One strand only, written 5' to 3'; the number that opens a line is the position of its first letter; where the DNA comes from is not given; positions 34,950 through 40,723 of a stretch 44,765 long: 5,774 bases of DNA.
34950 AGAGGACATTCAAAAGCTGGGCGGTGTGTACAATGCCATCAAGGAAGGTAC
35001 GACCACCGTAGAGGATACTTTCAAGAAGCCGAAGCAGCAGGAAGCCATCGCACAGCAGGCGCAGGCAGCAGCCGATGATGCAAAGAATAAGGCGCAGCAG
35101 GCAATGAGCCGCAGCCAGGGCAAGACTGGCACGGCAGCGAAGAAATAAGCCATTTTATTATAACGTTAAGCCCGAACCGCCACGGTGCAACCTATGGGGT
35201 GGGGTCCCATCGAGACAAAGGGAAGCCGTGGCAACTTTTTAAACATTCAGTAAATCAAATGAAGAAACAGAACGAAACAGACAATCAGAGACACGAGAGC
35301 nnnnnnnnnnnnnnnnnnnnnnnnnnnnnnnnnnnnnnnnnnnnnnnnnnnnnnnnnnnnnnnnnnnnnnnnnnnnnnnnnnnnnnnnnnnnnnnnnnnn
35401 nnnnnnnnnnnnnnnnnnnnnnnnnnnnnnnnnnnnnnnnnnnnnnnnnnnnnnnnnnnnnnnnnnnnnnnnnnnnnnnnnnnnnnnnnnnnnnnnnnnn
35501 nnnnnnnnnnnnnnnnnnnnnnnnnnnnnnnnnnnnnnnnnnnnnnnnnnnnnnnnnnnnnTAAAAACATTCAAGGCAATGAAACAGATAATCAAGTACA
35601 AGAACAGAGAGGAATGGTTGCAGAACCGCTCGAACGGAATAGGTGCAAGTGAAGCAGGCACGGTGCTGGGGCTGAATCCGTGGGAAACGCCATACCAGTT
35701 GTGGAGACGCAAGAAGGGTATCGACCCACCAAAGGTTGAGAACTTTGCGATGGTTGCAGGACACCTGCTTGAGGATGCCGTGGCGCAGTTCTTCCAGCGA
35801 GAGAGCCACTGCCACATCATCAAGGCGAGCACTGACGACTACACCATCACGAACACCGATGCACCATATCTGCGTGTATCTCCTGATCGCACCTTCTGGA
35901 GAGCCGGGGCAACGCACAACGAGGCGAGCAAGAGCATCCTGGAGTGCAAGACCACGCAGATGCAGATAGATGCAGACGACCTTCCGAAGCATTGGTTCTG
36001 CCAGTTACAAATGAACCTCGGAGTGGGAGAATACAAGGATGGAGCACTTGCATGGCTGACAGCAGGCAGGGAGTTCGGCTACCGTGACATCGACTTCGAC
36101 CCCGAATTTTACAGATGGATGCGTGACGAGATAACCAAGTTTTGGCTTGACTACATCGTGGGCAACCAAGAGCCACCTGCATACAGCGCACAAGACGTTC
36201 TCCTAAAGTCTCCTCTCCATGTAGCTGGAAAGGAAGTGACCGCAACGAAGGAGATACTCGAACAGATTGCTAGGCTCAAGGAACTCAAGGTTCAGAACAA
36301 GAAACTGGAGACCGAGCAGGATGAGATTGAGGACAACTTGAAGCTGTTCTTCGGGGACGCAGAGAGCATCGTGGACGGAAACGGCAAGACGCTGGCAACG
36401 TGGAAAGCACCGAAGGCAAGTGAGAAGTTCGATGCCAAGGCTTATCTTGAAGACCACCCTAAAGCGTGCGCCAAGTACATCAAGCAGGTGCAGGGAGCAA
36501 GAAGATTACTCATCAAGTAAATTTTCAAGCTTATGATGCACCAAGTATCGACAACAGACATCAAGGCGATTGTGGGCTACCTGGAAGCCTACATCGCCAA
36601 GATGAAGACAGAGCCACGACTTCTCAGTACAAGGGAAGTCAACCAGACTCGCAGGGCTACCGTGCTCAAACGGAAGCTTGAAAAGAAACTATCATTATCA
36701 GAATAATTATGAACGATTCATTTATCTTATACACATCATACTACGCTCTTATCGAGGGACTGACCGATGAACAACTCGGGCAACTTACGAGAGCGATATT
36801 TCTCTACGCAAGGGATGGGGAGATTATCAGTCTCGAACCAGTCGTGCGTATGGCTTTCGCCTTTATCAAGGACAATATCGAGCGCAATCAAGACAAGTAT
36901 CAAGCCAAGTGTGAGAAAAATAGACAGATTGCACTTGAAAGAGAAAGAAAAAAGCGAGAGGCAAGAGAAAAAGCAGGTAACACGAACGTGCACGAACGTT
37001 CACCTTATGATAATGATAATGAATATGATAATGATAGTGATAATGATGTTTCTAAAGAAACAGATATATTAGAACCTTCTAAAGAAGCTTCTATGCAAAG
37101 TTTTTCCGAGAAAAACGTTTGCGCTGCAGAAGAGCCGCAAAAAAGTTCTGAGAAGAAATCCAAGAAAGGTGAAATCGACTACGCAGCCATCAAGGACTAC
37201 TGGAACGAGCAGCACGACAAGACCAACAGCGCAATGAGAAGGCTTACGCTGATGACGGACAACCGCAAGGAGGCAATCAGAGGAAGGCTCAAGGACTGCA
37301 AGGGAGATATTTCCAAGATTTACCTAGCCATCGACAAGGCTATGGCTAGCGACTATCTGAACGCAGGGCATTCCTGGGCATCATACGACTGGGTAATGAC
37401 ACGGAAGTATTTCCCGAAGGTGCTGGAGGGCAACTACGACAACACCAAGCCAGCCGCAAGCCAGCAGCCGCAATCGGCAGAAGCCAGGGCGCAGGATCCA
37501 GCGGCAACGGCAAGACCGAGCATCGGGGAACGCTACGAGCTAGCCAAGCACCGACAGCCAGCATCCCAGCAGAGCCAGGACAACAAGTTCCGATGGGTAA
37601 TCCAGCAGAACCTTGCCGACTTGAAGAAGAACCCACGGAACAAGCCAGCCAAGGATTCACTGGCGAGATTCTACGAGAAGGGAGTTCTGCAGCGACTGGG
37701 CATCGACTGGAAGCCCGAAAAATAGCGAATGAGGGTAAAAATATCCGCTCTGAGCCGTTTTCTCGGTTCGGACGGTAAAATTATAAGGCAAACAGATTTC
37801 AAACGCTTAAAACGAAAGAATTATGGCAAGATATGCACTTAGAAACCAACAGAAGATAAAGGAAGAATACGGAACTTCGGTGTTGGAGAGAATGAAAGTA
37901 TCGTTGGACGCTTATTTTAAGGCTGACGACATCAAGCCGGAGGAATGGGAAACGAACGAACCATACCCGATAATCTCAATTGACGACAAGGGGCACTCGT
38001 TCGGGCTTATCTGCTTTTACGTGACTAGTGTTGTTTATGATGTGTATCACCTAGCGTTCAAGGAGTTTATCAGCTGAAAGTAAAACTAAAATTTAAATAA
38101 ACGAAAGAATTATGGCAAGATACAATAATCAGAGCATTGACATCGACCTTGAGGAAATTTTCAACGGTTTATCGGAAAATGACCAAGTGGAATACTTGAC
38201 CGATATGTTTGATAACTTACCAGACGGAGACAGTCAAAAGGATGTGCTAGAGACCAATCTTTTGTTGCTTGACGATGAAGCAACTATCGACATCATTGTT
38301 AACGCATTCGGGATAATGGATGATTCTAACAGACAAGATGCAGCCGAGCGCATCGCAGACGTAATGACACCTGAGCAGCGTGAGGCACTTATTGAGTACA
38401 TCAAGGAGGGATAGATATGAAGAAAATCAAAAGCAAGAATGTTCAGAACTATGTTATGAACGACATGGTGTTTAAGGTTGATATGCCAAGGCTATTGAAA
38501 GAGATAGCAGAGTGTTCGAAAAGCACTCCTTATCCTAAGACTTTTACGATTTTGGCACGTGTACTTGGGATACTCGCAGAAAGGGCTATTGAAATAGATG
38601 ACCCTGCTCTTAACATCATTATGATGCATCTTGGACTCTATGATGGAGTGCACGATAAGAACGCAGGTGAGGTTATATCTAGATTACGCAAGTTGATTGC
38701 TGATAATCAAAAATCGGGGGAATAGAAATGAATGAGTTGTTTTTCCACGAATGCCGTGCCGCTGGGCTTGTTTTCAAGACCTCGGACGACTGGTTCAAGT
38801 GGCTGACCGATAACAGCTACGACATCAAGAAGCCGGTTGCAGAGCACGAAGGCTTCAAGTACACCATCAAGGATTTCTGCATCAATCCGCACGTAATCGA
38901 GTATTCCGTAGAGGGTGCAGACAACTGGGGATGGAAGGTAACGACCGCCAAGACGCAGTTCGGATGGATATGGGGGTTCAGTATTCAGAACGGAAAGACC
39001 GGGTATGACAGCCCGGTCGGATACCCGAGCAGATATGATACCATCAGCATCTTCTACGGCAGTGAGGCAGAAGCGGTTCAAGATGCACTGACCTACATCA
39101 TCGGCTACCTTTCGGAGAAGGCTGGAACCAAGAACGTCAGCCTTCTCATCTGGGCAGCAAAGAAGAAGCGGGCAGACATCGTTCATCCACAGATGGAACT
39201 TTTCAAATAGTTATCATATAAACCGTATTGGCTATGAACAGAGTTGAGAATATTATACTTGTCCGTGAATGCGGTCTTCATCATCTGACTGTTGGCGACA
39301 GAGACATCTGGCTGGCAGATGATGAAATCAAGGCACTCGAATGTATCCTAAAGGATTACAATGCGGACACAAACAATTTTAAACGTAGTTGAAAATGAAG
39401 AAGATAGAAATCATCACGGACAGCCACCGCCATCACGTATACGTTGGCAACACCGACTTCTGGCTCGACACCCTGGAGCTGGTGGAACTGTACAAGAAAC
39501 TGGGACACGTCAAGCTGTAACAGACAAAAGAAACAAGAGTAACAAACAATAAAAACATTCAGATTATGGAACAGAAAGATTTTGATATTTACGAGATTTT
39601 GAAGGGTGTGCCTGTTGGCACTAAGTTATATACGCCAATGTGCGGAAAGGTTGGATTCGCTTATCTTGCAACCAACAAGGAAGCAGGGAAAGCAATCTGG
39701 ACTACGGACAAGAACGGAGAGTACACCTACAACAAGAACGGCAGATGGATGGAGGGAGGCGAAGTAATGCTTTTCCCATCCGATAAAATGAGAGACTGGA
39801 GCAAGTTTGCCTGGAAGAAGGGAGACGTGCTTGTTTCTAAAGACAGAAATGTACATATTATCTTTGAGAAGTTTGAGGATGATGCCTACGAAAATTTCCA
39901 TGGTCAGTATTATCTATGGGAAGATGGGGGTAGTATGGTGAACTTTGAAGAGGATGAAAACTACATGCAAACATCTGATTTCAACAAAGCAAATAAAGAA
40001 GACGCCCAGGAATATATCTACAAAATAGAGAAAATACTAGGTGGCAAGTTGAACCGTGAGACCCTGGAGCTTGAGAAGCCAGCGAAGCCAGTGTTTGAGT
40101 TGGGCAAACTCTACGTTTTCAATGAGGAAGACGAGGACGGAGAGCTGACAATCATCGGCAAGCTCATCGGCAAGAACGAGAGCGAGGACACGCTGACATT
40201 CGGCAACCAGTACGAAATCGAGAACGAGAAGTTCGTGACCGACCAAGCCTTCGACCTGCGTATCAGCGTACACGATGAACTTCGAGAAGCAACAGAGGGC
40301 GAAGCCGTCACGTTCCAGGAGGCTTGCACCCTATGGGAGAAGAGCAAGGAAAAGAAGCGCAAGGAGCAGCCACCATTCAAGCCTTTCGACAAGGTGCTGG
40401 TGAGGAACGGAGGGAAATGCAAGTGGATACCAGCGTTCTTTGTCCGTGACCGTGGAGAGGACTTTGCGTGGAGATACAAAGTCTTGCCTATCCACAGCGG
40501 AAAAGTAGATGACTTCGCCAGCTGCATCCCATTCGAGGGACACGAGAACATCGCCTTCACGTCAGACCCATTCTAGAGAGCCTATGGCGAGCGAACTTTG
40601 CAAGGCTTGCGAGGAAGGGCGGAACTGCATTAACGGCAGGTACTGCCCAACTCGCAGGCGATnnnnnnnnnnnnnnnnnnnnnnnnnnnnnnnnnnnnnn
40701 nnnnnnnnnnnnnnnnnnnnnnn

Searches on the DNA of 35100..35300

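Call 57: search_rna_families(source=window, start=35100, end=35300, threshold=evalue, max_evalue=5)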
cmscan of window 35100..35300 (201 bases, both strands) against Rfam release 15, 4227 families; matches with E-value up to 5: 1.
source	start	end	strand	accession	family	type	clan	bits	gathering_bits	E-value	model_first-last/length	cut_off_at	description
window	35225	35297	-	RF00314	snoZ182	Gene; snRNA; snoRNA; CD-box;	-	16.1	80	1.7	1-92/92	no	Small nucleolar RNA Z182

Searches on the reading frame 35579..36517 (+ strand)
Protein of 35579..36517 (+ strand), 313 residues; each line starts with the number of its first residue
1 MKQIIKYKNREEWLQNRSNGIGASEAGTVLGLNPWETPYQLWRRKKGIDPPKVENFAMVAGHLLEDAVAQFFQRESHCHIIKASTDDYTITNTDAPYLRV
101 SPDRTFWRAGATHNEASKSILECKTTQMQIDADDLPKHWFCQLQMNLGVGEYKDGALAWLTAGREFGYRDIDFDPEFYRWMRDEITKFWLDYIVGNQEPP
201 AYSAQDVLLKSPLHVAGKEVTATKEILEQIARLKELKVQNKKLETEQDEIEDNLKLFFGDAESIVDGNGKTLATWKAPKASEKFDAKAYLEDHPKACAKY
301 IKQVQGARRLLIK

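Call 19: search_protein_families(library=phrogs, proteins=[window:35579-36517:+], max_evalue=0.01)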
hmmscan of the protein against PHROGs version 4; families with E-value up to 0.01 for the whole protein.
window:35579-36517:+ (313 aa): 6 families
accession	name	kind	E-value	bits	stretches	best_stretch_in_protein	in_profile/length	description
phrog_434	-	DNA, RNA and nucleotide metabolism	3.1e-76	258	1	4-313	51-362/372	RecE-like recombination exonuclease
phrog_8474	-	unknown function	4.8e-05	24.1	1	11-34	25-48/48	-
phrog_6244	-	unknown function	7.8e-05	24.1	1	221-310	11-103/107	-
phrog_19855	-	head and packaging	0.00025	19.7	1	10-180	466-625/1257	virion structural protein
phrog_1956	-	unknown function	0.003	18.7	1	222-305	3-84/93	-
phrog_7655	-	DNA, RNA and nucleotide metabolism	0.0032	17.3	1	11-67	11-71/551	RecE-like recombination exonuclease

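Call 20: search_protein_families(library=pfam, proteins=[window:35579-36517:+], max_evalue=0.01)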
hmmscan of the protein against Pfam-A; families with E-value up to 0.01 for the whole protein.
window:35579-36517:+ (313 aa): 2 families
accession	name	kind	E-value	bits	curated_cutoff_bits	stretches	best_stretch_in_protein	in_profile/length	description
PF09588.16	YqaJ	-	1.8e-19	71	22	1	12-152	1-149/150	YqaJ-like viral recombinase domain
PF01920.25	Prefoldin_2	-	0.0037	17.7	27.6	1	202-259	49-104/106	Prefoldin subunit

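Call 44: search_dna_similar(query=window:35579-36517:+, collection=phages, mode=protein, max_evalue=1e-20, max_rows=30)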
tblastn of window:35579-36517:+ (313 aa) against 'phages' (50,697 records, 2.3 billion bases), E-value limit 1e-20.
Records with a match: 27; places in all: 27; records where one place covers at least 80% of the query: 27.
Best place of each record, by identity: <60% 27.
By first word of the organism name: Arthrobacter 9; Enterococcus 5; Bacteriophage 2; Marinitoga 2; Bacillus 2; Staphylococcus 2; Parageobacillus 1; Thermus 1; Geobacillus 1; Microbacterium 1; and 1 more.
By host as written in the record: Arthrobacter sp. ATCC 21022 6; - 4; Enterococcus faecalis 4; Arthrobacter globiformis B-2979 2; Bacillus sp. 6k512 2; Staphylococcus pseudintermedius 2; Parageobacillus thermoglucosidasius 23.6 1; Arthrobacter globiformis NRRL B-2979 1; and 5 more.
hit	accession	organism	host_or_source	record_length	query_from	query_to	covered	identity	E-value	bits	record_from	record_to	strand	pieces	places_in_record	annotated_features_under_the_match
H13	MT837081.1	Bacteriophage sp.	human fecal samples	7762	7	313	98%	31.3%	3e-37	146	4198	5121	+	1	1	record has no annotation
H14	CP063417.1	Parageobacillus phage JGon-2020a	Parageobacillus thermoglucosidasius 23.6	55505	1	308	98%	29.7%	3e-28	120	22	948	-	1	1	record has no annotation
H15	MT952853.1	Arthrobacter phage Orcanus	Arthrobacter globiformis NRRL B-2979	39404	8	312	97%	29.1%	3e-21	100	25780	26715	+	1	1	38: RecE-like exonuclease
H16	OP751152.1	Arthrobacter phage Eesa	Arthrobacter globiformis B-2979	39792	8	312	97%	29.1%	3e-21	100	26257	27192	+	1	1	37: RecE-like exonuclease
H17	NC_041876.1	Arthrobacter phage Galaxy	Arthrobacter sp. ATCC 21022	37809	8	312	97%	28.6%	6e-22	102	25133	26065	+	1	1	37: RecE-like recombination exonuclease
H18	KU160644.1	Arthrobacter phage Galaxy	Arthrobacter sp. ATCC 21022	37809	8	312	97%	28.6%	6e-22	102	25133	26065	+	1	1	37: RecE-like exonuclease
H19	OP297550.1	Arthrobacter phage Jamun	Arthrobacter globiformis B-2979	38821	8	312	97%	28.5%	8e-22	101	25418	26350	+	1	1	37: RecE-like exonuclease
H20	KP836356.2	Marinitoga camini virus 2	Marinitoga camini 1155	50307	11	303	94%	28.5%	5e-26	114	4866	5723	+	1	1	YqaJ-like viral recombinase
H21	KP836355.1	Marinitoga camini virus 1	Marinitoga camini 1197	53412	11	303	94%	28.5%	5e-26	114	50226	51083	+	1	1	recombination-related protein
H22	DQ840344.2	Bacillus phage 1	Bacillus sp. 6k512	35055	9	312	97%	27.3%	1e-21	100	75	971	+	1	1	YqaJ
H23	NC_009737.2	Bacillus phage 1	Bacillus sp. 6k512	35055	9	312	97%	27.3%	1e-21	100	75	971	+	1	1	YqaJ: RecE-like recombination exonuclease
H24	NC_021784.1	Thermus phage phi OH2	-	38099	9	313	97%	27.0%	5e-21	99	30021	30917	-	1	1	RecE-like recombination exonuclease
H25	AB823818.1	Geobacillus phage phiOH2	-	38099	9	313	97%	27.0%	5e-21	99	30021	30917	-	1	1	phage-type endonuclease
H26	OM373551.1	Staphylococcus phage vB_SpsX-DS3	Staphylococcus pseudintermedius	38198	12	306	94%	27.7%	4e-25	111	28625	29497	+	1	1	record has no annotation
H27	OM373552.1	Staphylococcus phage vB_SpsX-DS4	Staphylococcus pseudintermedius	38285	12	306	94%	27.7%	4e-25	111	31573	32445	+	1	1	record has no annotation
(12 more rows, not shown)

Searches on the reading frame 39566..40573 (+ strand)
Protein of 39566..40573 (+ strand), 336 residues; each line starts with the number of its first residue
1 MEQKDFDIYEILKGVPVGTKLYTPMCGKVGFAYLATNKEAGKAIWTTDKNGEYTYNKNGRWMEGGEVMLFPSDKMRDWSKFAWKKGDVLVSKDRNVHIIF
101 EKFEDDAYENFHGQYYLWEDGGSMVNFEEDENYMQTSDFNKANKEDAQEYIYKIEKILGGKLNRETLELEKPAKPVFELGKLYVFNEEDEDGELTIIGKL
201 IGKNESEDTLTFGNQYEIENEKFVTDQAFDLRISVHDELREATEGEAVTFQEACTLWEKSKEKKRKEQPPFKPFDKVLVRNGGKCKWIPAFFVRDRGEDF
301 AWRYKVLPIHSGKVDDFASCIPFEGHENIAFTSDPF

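Call 19: search_protein_families(library=phrogs, proteins=[window:39566-40573:+], max_evalue=0.01)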
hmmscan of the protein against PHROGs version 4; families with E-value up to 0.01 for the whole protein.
window:39566-40573:+ (336 aa): 0 families

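Call 20: search_protein_families(library=pfam, proteins=[window:39566-40573:+], max_evalue=0.01)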
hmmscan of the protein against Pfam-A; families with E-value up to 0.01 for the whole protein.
window:39566-40573:+ (336 aa): 0 families

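Call 65: search_protein_families(library=pfam, proteins=[window:39566-40573:+], max_evalue=10)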
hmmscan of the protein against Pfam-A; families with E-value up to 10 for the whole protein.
window:39566-40573:+ (336 aa): 1 family
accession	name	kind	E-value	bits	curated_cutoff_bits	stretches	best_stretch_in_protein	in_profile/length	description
PF22579.2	Cbm74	-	0.52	10.6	27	1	24-54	13-43/64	Carbohydrate binding module-like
